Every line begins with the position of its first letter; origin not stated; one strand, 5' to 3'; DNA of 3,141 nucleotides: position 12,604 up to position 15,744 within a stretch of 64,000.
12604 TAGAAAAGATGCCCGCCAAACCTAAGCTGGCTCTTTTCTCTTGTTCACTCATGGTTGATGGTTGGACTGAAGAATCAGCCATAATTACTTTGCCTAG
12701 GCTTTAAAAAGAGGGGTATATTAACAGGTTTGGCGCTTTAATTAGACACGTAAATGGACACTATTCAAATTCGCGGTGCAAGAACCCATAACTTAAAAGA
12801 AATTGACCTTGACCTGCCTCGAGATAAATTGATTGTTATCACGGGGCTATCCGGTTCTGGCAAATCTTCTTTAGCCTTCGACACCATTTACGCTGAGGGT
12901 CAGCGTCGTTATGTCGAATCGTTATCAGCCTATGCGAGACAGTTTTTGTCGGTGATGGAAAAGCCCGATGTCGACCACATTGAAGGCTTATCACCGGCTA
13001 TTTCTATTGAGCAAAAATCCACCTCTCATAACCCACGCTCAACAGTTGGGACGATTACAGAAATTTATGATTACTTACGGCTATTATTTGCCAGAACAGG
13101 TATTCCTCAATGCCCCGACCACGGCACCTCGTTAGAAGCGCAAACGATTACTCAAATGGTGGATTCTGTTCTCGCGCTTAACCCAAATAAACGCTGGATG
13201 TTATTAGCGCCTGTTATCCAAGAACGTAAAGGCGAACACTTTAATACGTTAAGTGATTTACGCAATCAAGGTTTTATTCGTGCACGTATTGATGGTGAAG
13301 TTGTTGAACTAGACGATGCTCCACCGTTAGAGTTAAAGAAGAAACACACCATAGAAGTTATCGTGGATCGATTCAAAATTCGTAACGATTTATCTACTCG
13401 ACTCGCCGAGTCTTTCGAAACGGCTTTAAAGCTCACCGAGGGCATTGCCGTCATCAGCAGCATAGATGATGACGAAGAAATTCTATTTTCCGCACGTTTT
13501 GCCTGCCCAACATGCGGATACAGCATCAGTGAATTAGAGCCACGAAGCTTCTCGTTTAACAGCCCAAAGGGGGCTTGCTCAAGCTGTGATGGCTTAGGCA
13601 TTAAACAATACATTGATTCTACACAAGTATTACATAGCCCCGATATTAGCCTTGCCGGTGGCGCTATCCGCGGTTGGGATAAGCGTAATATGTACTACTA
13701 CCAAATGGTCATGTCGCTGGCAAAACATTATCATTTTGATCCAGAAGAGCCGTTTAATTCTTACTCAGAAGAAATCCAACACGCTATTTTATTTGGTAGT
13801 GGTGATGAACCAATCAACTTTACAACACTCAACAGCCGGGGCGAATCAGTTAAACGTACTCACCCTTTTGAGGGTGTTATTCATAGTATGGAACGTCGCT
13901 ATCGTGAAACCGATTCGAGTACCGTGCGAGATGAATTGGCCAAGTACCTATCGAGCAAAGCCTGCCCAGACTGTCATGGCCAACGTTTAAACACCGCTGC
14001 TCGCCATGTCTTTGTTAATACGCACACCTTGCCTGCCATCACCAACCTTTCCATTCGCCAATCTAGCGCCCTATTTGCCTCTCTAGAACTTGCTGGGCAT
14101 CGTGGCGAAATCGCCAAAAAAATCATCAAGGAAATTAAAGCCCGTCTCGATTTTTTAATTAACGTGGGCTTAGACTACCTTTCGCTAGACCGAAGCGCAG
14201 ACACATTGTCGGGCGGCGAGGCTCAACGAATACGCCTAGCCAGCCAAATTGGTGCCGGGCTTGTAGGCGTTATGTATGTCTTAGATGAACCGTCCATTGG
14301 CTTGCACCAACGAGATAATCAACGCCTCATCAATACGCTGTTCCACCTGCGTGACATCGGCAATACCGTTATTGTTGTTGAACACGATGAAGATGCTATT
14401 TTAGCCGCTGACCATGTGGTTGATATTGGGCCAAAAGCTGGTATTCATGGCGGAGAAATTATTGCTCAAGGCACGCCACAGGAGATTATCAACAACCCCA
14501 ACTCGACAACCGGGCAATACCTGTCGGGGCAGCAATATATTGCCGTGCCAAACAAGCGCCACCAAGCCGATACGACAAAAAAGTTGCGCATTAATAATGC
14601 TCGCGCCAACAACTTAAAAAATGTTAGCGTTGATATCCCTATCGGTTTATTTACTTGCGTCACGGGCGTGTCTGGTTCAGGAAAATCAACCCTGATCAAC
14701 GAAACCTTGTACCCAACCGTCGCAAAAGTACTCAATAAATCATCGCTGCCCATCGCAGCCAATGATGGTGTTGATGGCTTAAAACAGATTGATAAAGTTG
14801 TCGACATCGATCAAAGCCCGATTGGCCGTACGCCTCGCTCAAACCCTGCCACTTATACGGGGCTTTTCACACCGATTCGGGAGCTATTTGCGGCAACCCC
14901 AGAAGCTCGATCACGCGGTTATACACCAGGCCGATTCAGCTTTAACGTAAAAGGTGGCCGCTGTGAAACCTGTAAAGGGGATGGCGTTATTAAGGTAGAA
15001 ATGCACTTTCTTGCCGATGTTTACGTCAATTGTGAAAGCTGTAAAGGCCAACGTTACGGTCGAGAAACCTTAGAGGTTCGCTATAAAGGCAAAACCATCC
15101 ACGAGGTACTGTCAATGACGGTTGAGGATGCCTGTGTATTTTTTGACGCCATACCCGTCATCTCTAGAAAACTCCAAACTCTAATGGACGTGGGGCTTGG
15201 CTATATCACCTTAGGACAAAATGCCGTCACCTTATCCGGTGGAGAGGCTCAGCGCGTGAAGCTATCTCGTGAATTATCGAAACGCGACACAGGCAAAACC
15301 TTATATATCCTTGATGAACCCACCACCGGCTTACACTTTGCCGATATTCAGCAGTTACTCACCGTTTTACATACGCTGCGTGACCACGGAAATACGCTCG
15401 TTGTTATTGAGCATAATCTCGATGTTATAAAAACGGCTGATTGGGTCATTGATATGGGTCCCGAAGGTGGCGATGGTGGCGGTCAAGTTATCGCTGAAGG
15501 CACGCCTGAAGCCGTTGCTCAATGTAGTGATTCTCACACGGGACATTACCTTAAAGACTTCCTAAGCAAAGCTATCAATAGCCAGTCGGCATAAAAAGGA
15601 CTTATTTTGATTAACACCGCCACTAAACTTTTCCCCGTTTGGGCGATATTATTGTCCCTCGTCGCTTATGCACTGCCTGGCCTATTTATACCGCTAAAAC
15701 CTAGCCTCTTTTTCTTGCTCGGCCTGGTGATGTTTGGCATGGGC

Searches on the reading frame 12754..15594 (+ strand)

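Call 62: search_protein_families(library=pfam, proteins=[window:12754-15594:+], max_evalue=0.00001)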
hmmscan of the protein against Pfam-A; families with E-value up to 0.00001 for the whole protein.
window:12754-15594:+ (946 aa): 8 families
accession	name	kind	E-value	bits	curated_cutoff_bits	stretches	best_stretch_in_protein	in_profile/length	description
PF17760.6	UvrA_inter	-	6.1e-36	123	23.3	1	130-236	1-107/109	UvrA interaction domain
PF17755.6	UvrA_DNA-bind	-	2.2e-34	118.5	23.2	1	288-397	1-110/110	UvrA DNA-binding domain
PF00005.33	ABC_tran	-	4.5e-19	69.9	25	0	815-858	97-137/137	ABC transporter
PF02463.25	SMC_N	-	5.5e-10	39.5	40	0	3-558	4-211/220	RecF/RecN/SMC N terminal domain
PF13555.12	AAA_29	-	1e-07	32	27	0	631-663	23-57/61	P-loop containing region of AAA domain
PF20703.3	nSTAND1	-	8.1e-07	29.4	27.1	0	10-82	19-87/379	Novel STAND NTPase 1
PF13476.12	AAA_23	-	1.1e-06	29.9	27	0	4-40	2-35/201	AAA domain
PF13191.12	AAA_16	-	5.7e-06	27.4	32.6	0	25-64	25-63/167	AAA ATPase domain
